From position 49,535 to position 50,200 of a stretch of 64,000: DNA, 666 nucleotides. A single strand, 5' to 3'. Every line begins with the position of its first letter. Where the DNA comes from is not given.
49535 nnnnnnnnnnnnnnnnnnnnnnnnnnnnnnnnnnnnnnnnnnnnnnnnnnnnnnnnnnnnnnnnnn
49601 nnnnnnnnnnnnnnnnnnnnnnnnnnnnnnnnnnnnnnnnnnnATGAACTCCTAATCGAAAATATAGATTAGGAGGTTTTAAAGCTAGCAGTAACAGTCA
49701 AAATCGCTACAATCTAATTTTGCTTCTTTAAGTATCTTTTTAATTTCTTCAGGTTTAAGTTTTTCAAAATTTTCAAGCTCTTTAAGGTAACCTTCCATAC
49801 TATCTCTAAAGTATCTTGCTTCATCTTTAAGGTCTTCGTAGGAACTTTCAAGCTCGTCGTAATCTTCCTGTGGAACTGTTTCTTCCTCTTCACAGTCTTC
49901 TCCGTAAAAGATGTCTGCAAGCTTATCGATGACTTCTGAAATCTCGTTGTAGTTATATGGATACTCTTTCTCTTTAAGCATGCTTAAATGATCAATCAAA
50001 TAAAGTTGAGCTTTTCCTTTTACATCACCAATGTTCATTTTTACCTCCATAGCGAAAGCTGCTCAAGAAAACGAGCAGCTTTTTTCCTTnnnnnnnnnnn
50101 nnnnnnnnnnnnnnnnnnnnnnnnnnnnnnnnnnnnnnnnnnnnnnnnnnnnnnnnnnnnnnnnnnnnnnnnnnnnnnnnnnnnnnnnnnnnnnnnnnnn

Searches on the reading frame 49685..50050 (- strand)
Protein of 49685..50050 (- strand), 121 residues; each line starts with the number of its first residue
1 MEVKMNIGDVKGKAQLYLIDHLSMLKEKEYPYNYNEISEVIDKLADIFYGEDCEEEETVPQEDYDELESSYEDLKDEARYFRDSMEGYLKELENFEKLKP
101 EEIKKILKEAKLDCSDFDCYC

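Call 56: search_protein_families(library=pfam, proteins=[window:49685-50050:-], max_evalue=0.01)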
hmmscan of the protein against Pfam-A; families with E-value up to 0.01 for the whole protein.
window:49685-50050:- (121 aa): 1 family
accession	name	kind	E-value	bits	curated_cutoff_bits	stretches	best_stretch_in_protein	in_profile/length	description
PF06810.17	Phage_scaffold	-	0.006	17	35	1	38-111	13-76/170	Phage capsid assembly scaffolding protein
